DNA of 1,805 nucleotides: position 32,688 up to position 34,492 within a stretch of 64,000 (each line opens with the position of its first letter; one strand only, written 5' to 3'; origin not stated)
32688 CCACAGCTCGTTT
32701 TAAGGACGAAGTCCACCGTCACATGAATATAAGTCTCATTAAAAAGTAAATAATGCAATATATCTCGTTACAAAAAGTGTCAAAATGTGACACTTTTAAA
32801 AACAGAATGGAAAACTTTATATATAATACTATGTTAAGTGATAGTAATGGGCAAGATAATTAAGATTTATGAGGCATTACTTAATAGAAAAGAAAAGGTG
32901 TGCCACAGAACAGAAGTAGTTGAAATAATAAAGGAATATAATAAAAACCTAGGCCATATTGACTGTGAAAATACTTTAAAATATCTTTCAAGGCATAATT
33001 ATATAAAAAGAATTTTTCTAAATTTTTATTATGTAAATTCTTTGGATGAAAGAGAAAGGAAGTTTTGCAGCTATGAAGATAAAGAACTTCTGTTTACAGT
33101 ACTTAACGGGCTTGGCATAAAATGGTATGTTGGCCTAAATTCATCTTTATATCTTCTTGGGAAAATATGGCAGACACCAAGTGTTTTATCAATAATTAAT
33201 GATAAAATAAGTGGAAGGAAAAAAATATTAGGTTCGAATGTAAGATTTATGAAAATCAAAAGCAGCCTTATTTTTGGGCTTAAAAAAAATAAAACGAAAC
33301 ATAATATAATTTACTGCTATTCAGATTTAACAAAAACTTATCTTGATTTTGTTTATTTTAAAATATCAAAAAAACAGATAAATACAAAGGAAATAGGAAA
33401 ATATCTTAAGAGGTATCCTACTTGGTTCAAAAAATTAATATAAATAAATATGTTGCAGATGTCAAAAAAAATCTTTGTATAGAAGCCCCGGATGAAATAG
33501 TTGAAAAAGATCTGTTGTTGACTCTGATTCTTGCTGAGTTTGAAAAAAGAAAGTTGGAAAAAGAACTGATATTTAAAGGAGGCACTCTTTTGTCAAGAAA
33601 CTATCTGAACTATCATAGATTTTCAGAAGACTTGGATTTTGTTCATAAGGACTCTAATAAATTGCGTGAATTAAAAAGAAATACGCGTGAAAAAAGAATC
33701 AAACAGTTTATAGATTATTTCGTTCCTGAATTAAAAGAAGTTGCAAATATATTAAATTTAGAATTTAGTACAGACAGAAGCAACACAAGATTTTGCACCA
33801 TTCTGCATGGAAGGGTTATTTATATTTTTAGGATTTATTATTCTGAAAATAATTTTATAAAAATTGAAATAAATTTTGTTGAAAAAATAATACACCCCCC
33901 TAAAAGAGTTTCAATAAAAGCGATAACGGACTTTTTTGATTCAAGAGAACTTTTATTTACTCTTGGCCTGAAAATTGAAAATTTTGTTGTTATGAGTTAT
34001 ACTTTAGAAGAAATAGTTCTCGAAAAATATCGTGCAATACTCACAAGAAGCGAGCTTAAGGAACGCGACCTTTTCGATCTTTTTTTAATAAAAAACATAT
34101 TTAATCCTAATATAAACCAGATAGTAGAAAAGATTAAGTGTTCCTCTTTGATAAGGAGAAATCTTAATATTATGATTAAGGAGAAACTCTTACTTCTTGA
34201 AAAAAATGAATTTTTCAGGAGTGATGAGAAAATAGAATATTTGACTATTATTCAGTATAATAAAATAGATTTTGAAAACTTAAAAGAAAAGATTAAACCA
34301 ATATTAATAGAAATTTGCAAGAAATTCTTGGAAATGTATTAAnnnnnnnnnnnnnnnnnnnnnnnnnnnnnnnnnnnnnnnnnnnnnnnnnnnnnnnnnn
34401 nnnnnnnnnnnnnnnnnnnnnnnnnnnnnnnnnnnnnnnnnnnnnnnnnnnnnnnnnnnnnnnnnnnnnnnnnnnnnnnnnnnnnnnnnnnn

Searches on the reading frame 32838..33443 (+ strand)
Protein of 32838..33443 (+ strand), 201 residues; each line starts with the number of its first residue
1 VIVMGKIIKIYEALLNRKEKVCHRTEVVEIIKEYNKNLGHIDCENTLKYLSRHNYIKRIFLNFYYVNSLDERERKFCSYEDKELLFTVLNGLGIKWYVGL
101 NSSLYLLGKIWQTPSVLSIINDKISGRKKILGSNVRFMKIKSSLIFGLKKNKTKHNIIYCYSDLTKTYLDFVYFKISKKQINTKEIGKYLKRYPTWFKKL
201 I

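Call 27: search_protein_families(library=pfam, proteins=[window:32838-33443:+], max_evalue=0.001)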
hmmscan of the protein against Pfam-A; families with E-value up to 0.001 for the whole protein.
window:32838-33443:+ (201 aa): 0 families

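Call 86: search_protein_families(library=padloc, proteins=[window:32838-33443:+], max_evalue=0.001)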
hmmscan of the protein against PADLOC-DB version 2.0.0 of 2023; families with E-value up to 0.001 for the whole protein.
window:32838-33443:+ (201 aa): 4 families
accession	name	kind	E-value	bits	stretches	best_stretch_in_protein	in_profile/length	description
PDLC02273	AbiEi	-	3.4e-19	67.7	1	20-186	15-173/205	AbiEi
PDLC02267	AbiEi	-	5.8e-11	40.3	1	13-172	12-152/252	AbiEi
PDLC02241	AbiEi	-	2.7e-05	22.1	1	45-180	30-153/199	AbiEi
PDLC02276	AbiEi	-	0.0005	17.6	1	95-170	81-155/270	AbiEi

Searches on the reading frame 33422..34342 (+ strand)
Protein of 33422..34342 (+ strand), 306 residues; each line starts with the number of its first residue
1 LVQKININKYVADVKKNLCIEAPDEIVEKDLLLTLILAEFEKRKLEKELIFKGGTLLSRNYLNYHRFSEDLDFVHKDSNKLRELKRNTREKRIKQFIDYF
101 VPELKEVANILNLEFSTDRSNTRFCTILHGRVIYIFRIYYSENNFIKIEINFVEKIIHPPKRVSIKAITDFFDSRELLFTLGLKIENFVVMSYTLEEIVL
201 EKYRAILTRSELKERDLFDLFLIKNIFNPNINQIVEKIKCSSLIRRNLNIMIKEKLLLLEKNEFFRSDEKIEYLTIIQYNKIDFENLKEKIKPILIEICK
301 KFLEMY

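Call 27: search_protein_families(library=pfam, proteins=[window:33422-34342:+], max_evalue=0.001)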
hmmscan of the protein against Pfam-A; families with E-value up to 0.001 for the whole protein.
window:33422-34342:+ (306 aa): 1 family
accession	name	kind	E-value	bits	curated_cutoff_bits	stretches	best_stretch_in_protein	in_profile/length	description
PF08843.17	AbiEii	-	6.2e-28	98.8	22.5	1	36-242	2-186/238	Nucleotidyl transferase AbiEii toxin, Type IV TA system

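Call 86: search_protein_families(library=padloc, proteins=[window:33422-34342:+], max_evalue=0.001)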
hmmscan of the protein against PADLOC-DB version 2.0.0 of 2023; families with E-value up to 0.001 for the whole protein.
window:33422-34342:+ (306 aa): 27 families (the best 25 are shown)
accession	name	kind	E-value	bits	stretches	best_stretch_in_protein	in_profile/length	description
PDLC02321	AbiEii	-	2.1e-38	130.7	1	9-301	5-292/296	AbiEii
PDLC02304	AbiEii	-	7e-29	99.6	1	21-292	15-252/260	AbiEii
PDLC02323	AbiEii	-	4.5e-19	67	1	27-244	19-205/248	AbiEii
PDLC02317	AbiEii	-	5e-19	66.5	1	24-221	18-200/396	AbiEii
PDLC02294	AbiEii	-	3.4e-18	64.4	1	24-237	19-199/260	AbiEii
PDLC02296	AbiEii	-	8.3e-18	62.5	2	6-85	3-81/282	AbiEii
PDLC02292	AbiEii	-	9.3e-17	59.7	1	21-224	22-206/283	AbiEii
PDLC02289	AbiEii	-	1.2e-15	55.8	1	21-206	26-194/309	AbiEii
PDLC02297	AbiEii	-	3.7e-15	54.1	1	9-225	6-211/307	AbiEii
PDLC02302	AbiEii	-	1e-11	42.8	1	6-176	5-171/313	AbiEii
PDLC02318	AbiEii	-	1.3e-10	39.1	1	25-86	18-80/280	AbiEii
PDLC02316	AbiEii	-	5.4e-10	37.2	1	24-95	25-92/314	AbiEii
PDLC02288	AbiEii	-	5.4e-10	36.7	2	180-292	158-268/294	AbiEii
PDLC02293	AbiEii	-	6.2e-10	37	1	29-249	22-216/270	AbiEii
PDLC02303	AbiEii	-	9.9e-10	36.3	1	24-79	17-71/249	AbiEii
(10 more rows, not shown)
